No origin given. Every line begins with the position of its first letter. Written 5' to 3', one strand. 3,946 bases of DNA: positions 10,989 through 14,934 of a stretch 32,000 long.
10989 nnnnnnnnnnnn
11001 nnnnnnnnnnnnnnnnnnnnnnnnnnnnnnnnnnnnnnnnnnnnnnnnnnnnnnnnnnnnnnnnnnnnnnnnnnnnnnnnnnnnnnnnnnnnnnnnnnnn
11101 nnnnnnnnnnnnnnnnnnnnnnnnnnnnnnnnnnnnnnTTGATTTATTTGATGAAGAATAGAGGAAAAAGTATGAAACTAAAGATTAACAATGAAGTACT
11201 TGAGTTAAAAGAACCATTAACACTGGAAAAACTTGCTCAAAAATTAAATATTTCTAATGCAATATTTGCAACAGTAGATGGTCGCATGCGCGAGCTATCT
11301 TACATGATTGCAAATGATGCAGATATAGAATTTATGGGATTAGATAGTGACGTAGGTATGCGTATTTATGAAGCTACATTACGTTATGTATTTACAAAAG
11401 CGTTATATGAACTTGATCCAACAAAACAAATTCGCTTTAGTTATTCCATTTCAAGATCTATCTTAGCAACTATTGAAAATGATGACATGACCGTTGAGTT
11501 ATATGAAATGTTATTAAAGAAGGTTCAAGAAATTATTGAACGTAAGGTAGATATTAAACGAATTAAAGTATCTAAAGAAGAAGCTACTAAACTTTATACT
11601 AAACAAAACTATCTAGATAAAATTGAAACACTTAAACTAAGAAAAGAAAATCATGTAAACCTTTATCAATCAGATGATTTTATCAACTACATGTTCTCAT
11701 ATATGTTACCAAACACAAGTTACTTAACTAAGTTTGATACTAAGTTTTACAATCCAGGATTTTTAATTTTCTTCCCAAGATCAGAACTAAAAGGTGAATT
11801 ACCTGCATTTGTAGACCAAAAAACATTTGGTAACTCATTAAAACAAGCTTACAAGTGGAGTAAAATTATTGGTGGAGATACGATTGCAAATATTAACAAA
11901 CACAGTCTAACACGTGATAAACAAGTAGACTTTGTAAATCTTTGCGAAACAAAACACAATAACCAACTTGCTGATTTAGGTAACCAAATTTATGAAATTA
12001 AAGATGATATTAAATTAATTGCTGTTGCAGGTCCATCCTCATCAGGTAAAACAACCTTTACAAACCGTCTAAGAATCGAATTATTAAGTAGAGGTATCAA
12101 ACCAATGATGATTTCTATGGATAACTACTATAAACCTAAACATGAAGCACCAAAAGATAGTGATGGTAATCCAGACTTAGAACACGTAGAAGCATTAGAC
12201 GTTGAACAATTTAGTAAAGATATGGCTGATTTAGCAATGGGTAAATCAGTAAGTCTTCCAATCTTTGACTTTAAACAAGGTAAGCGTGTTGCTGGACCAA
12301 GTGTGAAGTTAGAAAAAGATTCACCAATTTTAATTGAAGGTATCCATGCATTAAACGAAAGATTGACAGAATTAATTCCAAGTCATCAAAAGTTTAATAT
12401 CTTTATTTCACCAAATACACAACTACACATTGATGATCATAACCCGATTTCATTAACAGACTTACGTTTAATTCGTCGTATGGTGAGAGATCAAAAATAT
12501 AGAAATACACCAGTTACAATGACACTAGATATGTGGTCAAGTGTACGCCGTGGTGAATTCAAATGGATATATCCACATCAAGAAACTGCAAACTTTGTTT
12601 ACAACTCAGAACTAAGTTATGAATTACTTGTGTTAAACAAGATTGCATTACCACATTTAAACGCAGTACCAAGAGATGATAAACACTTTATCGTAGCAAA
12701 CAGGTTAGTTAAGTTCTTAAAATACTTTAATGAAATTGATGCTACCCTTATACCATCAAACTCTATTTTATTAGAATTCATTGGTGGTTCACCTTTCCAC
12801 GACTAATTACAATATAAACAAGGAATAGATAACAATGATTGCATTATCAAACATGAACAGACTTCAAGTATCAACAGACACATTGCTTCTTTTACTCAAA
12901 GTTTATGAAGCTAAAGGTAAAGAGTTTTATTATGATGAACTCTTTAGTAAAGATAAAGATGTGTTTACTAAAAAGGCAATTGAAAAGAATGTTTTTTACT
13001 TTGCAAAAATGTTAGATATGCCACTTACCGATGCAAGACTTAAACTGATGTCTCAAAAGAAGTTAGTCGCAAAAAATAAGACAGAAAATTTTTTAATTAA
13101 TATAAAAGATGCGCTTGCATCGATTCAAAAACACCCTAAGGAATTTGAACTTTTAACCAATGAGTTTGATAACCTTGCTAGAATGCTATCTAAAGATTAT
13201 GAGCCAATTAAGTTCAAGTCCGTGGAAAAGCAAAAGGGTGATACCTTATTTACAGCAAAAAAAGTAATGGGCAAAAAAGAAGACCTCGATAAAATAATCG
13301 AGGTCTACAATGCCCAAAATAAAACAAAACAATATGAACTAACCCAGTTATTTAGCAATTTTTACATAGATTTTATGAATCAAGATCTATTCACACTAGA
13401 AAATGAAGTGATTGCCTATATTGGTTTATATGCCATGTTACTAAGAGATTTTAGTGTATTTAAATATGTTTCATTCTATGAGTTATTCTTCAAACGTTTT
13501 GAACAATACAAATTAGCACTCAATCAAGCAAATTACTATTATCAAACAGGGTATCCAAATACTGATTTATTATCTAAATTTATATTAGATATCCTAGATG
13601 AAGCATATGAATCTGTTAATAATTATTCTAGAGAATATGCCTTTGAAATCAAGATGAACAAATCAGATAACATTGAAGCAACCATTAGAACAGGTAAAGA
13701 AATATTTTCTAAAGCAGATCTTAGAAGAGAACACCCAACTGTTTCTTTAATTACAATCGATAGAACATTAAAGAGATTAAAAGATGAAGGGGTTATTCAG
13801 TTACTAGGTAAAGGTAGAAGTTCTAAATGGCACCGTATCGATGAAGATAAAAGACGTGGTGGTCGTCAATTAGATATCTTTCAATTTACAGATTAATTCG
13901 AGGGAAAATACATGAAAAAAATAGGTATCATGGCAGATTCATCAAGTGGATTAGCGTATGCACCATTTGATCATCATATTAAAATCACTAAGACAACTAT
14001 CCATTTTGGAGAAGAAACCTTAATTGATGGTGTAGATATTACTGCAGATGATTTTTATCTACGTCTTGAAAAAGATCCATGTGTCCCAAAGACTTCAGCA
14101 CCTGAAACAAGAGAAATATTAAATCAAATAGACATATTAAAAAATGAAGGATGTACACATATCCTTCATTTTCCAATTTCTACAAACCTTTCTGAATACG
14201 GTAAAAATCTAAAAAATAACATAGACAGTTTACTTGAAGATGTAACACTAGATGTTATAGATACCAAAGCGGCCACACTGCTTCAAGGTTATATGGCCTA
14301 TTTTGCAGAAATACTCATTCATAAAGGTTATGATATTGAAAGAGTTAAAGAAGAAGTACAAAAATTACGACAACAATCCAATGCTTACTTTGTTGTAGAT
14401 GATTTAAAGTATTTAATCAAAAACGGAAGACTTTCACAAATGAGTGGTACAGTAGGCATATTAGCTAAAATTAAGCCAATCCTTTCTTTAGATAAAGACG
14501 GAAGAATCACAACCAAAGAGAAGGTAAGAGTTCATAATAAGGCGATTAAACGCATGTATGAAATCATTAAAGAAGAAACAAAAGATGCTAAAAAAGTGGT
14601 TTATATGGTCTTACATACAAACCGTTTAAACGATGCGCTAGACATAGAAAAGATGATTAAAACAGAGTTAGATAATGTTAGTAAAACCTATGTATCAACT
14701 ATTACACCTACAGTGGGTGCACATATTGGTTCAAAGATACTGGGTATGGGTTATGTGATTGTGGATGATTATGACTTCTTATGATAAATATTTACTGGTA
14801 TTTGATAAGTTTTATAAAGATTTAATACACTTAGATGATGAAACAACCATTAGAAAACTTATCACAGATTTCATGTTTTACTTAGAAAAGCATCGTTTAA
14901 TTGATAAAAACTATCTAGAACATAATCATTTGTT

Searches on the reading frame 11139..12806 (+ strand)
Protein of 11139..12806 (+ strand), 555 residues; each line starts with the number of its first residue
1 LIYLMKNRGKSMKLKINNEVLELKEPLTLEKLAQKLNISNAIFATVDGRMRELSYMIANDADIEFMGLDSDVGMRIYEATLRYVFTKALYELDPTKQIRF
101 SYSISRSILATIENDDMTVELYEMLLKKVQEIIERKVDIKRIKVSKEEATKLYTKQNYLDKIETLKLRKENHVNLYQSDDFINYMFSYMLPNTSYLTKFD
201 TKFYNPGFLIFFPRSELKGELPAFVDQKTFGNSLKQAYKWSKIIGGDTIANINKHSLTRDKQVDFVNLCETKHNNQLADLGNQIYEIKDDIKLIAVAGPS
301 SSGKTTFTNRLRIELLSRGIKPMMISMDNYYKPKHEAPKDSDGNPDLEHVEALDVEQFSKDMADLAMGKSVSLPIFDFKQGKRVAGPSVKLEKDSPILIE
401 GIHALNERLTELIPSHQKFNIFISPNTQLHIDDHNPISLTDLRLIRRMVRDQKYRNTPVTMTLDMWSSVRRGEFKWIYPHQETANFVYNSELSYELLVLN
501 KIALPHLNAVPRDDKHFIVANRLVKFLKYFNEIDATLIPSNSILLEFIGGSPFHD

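Call 76: search_protein_families(library=pfam, proteins=[window:11139-12806:+], max_evalue=0.00001)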
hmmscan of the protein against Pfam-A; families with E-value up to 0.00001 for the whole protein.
window:11139-12806:+ (555 aa): 1 family
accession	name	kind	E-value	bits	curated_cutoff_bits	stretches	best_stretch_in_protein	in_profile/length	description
PF00485.24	PRK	-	1.1e-16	61.7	22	1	293-487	1-186/196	Phosphoribulokinase / Uridine kinase family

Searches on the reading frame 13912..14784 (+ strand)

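Call 76: search_protein_families(library=pfam, proteins=[window:13912-14784:+], max_evalue=0.00001)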
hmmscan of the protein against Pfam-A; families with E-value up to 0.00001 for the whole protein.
window:13912-14784:+ (290 aa): 1 family
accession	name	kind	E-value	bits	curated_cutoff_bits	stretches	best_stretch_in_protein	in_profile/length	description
PF02645.21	DegV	-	1.1e-59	202.6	27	1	3-282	1-278/280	Uncharacterised protein, DegV family COG1307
